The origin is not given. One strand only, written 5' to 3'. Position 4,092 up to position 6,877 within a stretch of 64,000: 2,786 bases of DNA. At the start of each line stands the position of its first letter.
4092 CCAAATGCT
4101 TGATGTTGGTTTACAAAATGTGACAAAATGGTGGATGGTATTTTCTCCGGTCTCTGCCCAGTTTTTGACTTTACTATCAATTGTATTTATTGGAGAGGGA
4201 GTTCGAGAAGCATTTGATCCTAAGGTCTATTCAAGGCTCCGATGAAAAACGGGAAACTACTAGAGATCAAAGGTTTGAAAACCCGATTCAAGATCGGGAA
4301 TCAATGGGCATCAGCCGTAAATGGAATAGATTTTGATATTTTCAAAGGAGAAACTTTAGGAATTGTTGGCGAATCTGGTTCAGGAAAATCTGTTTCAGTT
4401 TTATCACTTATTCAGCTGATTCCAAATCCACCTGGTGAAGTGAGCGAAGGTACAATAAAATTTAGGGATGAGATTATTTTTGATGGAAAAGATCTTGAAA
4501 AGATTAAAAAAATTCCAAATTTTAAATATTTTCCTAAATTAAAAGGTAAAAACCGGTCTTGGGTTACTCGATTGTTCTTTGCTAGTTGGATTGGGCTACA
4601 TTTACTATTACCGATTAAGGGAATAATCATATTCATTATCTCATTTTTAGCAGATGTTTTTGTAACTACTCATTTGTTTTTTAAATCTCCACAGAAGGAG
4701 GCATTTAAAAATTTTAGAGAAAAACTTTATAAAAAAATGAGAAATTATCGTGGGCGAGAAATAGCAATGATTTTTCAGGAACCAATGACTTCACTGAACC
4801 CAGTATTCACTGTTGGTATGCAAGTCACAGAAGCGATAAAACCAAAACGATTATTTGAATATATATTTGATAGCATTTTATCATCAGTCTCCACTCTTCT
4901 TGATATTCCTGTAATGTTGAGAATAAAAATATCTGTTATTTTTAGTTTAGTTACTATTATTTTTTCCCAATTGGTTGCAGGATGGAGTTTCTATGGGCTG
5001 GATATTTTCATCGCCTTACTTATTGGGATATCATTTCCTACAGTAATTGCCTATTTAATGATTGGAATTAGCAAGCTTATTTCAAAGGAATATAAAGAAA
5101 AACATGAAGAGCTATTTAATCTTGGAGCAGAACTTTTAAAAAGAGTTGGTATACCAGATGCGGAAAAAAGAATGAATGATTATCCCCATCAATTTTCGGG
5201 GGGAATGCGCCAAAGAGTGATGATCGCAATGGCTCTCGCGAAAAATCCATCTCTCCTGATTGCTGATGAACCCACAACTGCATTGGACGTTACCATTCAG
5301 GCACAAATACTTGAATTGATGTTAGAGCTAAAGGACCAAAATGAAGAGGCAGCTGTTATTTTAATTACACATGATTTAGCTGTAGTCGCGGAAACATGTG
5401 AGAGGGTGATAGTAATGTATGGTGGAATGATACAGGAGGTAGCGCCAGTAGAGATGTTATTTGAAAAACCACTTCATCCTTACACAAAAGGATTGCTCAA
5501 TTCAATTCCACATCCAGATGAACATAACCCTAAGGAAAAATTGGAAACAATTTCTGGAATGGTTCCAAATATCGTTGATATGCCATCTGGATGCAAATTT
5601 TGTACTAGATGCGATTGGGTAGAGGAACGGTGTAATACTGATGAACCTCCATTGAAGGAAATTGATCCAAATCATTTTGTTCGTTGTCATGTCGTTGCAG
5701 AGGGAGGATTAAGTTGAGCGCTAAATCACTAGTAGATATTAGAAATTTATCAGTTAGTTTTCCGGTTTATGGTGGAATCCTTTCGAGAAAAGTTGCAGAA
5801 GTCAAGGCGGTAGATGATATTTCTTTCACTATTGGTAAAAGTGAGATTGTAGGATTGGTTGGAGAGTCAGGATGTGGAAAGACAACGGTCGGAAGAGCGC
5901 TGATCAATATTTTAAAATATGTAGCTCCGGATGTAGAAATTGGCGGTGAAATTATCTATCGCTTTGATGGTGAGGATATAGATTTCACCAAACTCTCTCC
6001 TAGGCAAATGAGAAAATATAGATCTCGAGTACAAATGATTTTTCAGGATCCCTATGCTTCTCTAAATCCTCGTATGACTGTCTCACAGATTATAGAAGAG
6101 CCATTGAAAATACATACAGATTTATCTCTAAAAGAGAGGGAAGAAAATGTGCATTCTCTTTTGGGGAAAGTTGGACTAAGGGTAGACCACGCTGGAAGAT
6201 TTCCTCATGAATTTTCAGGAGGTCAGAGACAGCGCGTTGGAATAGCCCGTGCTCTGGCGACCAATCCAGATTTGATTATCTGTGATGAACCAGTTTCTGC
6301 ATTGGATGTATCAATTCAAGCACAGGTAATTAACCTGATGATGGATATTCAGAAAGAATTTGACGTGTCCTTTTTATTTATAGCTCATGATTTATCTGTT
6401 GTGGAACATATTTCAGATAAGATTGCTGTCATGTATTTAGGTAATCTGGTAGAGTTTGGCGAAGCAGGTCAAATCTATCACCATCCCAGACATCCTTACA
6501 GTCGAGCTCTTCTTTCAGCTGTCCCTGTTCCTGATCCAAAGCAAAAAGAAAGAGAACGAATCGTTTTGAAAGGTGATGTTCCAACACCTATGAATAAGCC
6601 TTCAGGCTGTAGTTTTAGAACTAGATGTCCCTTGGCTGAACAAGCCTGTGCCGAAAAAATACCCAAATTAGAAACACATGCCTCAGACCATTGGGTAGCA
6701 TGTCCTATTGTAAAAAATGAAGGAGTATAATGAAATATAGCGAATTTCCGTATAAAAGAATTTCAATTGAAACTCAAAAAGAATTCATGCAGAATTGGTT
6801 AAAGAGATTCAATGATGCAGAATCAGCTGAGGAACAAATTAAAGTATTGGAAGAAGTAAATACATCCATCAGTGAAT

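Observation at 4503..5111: ABC ATPase carries two hydrophobic helical-hairpin insertions inside its nucleotide-binding domain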

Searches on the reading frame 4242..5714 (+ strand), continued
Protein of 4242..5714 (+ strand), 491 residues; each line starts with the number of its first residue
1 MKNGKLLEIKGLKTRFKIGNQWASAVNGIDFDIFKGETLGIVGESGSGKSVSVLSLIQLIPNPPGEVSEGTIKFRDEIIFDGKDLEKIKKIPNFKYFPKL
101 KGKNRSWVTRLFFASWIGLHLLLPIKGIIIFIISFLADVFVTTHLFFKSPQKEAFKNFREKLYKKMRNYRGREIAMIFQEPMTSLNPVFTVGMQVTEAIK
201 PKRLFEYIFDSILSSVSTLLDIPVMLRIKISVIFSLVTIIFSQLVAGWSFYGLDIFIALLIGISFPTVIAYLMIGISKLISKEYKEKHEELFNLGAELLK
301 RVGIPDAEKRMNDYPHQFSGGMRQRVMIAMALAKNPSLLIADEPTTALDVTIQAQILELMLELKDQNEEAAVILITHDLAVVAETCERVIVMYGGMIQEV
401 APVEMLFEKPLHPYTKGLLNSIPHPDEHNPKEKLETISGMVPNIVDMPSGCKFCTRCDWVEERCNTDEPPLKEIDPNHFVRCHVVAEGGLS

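Call 35: find_related_loci(query=A2, collection=genome_contigs, flank=6000)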
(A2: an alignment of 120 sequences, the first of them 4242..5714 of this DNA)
Query A2 (491 aa) in genome_contigs; peptide patterns used: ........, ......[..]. (x = any residue, [..] = any of these).
600 stretches matched a pattern (row limit reached: there are more); 600 encode a relative of the query (tblastn E <= 1e-3); the best 80 are kept; 80 distinct loci.
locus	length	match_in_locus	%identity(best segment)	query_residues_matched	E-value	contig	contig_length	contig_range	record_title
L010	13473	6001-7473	62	1-491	0e+0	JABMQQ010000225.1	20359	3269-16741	MAG: Candidatus Neomarinimicrobiota bacterium isolate bin.62 k141_6496562, whole genome shotgun sequence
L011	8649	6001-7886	61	1-487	0e+0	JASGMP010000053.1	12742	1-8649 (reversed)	MAG: Candidatus Neomarinimicrobiota bacterium isolate DJKA126_ANT-KO_bin.19 scaffold_2268, whole genome shotgun sequence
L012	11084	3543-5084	35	1-482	1e-79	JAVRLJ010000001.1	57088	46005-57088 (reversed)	MAG: Thermoplasmatota archaeon isolate TVZ.SD19.225 Thermoplasmatota_2_MX8.32_22_57161_37.928078, whole genome shotgun s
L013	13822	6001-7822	62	6-484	1e-75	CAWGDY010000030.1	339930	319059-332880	MAG: Vicinamibacterales bacterium isolate MFD02242.bin.1.84 genome assembly, contig: contig_39473, whole genome shotgun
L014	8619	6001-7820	60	2-483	2e-72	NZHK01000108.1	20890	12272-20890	MAG: Candidatus Neomarinimicrobiota bacterium isolate MED648 69725, whole genome shotgun sequence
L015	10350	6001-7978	59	1-487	4e-67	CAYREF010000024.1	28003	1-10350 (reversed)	MAG TPA_asm: uncultured Actinomycetota bacterium isolate SRP141376_co1_221 genome assembly, contig: NODE_3873_length_280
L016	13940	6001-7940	61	1-483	9e-67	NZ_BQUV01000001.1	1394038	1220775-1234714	Bradyrhizobium sp. Ce-3 sequence01, whole genome shotgun sequence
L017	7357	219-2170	56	2-489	9e-66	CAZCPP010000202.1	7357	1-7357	MAG TPA_asm: uncultured Anaerolineaceae bacterium isolate binchicken_co97_16 genome assembly, contig: NODE_37094_length_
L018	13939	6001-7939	55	1-489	6e-66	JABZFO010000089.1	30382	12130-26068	MAG: Desulfosarcina sp. isolate Grevelingen_8MPaII_metabat2.25 scaffold_2719, whole genome shotgun sequence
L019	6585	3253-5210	59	1-484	2e-65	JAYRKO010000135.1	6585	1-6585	MAG: Tagaea sp. isolate XM2_XAASGE1bin.18 NODE_4835_length_6585_cov_8.683493, whole genome shotgun sequence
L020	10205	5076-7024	57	6-484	5e-65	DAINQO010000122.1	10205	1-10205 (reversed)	MAG TPA_asm: Microvirga sp. isolate CTOTU21636 NODE_2731_length_10205_cov_17.198128, whole genome shotgun sequence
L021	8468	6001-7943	56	6-489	3e-65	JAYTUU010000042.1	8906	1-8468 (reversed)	MAG: Rhodospirillales bacterium isolate GFS_5624 GFS_5624_41, whole genome shotgun sequence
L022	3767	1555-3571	54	25-484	2e-64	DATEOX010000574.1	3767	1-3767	MAG TPA_asm: Thermoanaerobaculia bacterium isolate SMAG_U9006 k141_1706145, whole genome shotgun sequence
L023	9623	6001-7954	55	1-487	2e-64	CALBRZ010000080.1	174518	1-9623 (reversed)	MAG TPA_asm: uncultured Planctomycetales bacterium isolate SRR5251193_bin.32_CONCOCT_v1.1_MAG genome assembly, contig: E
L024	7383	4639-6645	51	6-486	6e-64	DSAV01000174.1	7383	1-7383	MAG TPA_asm: Deltaproteobacteria bacterium isolate SpSt-1157 Ga0129302_1006364, whole genome shotgun sequence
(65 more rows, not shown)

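Call 56: find_encoding_contigs(protein=P0183, flank=3000, max_places=4)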
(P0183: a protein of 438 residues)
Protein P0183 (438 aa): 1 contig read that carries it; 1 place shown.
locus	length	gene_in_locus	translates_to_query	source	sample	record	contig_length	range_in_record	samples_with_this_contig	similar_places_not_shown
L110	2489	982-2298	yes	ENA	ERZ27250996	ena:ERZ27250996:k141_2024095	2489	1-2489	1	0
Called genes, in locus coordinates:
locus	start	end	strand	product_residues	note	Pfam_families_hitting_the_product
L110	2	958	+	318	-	?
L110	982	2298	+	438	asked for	PF00005:ABC_tran, PF13304:AAA_21 (weak), PF08352:oligo_HPY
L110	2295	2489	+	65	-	?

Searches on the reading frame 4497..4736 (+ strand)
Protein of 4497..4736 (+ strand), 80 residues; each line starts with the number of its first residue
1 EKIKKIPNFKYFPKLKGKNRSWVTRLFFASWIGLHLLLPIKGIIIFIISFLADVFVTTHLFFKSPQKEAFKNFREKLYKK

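Call 20: search_protein_families(library=pfam, proteins=[window:4497-4736:+], max_evalue=10)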
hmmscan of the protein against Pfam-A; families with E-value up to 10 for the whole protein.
window:4497-4736:+ (80 aa): 0 families

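Call 29: search_protein_families(library=ncbifam, proteins=[window:4497-4736:+], max_evalue=0.01)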
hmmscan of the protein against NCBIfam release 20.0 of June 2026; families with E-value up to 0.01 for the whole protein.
window:4497-4736:+ (80 aa): 1 family
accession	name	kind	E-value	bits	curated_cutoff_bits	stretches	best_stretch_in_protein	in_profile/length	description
NF050162.1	chryseo_ChrI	equivalog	0.0077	16.2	275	0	4-45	34-75/162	chryseobasin maturation helper ChrI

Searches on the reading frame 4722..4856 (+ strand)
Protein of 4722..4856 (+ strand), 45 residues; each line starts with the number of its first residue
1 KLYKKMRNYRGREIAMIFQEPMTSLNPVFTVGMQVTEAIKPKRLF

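Call 29: search_protein_families(library=ncbifam, proteins=[window:4722-4856:+], max_evalue=0.01)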
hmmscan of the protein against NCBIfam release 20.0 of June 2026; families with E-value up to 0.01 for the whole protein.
window:4722-4856:+ (45 aa): 15 families
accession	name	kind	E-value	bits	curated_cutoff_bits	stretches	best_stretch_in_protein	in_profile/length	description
NF007613.0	PRK10261.1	equivalog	4.6e-14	51.8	1077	1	4-40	96-132/623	glutathione ABC transporter ATP-binding protein GsiA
NF043079.1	MMSYN1_0167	equivalog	1.4e-13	50.5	740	1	3-42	297-336/561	oligopeptide ABC transporter ATP-binding protein OppD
NF008246.0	PRK11022.1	equivalog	2e-12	46.8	541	1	4-41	81-118/326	dipeptide ABC transporter ATP-binding protein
NF011713.0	PRK15134.1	equivalog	2e-09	36.7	834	1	4-40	84-120/529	microcin C ABC transporter ATP-binding protein YejF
TIGR02770.1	nickel_nikD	equivalog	8.8e-09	35.1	318.7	1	8-41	58-91/230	nickel import ATP-binding protein NikD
NF007010.1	PRK09473.1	subfamily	9.5e-09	34.4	575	1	4-40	78-114/318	oligopeptide ABC transporter ATP-binding protein OppD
NF047578.1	opine_ATP_CntD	equivalog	2.2e-07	30.4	380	1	4-40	77-113/266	staphylopine uptake ABC transporter ATP-binding protein CntD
NF047576.1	opine_ATP_CntF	equivalog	2.8e-07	30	385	1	4-40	77-113/264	staphylopine uptake ABC transporter ATP-binding protein CntF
NF011659.0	PRK15079.1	equivalog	7.9e-06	24.8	540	1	4-40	94-129/334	murein tripeptide/oligopeptide ABC transporter ATP binding protein OppF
NF011674.0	PRK15093.1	equivalog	0.00011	21.5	627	1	5-40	82-117/330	putrescine export ABC transporter ATP-binding protein SapD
NF008453.0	PRK11308.1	subfamily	0.00041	19.7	408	1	5-39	92-126/334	dipeptide ABC transporter ATP-binding protein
NF011692.0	PRK15112.1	equivalog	0.001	18.8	452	1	8-32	84-108/269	putrescine export ABC transporter ATP-binding protein SapF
NF043078.1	MMSYN1_0168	equivalog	0.004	15.8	800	1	5-39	395-429/649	oligopeptide ABC transporter ATP-binding protein OppF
TIGR02769.1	nickel_nikE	equivalog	0.0047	16.4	332.55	1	4-40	81-116/265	nickel import ATP-binding protein NikE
NF007739.0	PRK10419.1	subfamily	0.0074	15.9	354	1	5-39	83-116/268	nickel ABC transporter ATP-binding protein NikE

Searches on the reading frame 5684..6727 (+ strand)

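Call 3: search_protein_families(library=pfam, proteins=[window:5684-6727:+], max_evalue=0.01)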
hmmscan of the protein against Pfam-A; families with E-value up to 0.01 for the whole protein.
window:5684-6727:+ (348 aa): 6 families
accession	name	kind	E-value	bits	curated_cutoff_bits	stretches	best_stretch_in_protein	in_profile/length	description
PF00005.33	ABC_tran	-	8.1e-30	104.6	25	1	44-204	2-136/137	ABC transporter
PF08352.17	oligo_HPY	-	3.5e-19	69.4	27.1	1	256-322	1-65/65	Oligopeptide/dipeptide transporter, C-terminal region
PF00485.24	PRK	-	0.00063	20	22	1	55-100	1-47/196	Phosphoribulokinase / Uridine kinase family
PF13304.12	AAA_21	-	0.00078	20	27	0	55-77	1-23/304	AAA domain, putative AbiEii toxin, Type IV TA system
PF02463.25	SMC_N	-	0.0015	18.5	40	0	53-249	24-211/220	RecF/RecN/SMC N terminal domain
PF13401.12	AAA_22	-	0.0019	19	27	1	56-98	8-33/130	AAA domain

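Call 19: search_protein_families(library=ncbifam, proteins=[window:5714-6727:+], max_evalue=0.00001)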
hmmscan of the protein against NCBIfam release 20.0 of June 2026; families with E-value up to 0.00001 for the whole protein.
window:5714-6727:+ (338 aa): 183 families (the best 25 are shown)
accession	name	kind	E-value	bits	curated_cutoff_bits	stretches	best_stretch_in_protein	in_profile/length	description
NF011659.0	PRK15079.1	equivalog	8.8e-120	399.4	540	1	4-333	9-331/334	murein tripeptide/oligopeptide ABC transporter ATP binding protein OppF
NF008453.0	PRK11308.1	subfamily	1.2e-118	396.2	408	1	3-334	9-327/334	dipeptide ABC transporter ATP-binding protein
NF043071.1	DppF_dipep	equivalog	1.5e-106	356.5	660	1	4-335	11-329/331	dipeptide ABC transporter ATP-binding subunit DppF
NF007613.0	PRK10261.1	equivalog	7.5e-100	335.1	1077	1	4-295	311-592/623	glutathione ABC transporter ATP-binding protein GsiA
NF043078.1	MMSYN1_0168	equivalog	3.6e-91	306.7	800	3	146-282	473-609/649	oligopeptide ABC transporter ATP-binding protein OppF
NF011713.0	PRK15134.1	equivalog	6.8e-78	262.5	834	1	3-268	272-527/529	microcin C ABC transporter ATP-binding protein YejF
NF007010.1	PRK09473.1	subfamily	5.6e-74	248.7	575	1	7-331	2-312/318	oligopeptide ABC transporter ATP-binding protein OppD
NF008246.0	PRK11022.1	equivalog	3.5e-73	246.5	541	1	6-331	3-315/326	dipeptide ABC transporter ATP-binding protein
TIGR02769.1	nickel_nikE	equivalog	2.1e-70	237.2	332.55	1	5-279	1-262/265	nickel import ATP-binding protein NikE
NF043079.1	MMSYN1_0167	equivalog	2.2e-67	228.1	740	1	97-308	298-510/561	oligopeptide ABC transporter ATP-binding protein OppD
NF007739.0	PRK10419.1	subfamily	2e-64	217.7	354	1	5-279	2-263/268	nickel ABC transporter ATP-binding protein NikE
NF011692.0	PRK15112.1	equivalog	1.9e-61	208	452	1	4-268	3-252/269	putrescine export ABC transporter ATP-binding protein SapF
NF047576.1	opine_ATP_CntF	equivalog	2.3e-55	187.7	385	1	29-269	16-252/264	staphylopine uptake ABC transporter ATP-binding protein CntF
NF047578.1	opine_ATP_CntD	equivalog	2.3e-55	187.7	380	1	29-269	16-252/266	staphylopine uptake ABC transporter ATP-binding protein CntD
NF011674.0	PRK15093.1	equivalog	5.5e-55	186.8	627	1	5-332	2-323/330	putrescine export ABC transporter ATP-binding protein SapD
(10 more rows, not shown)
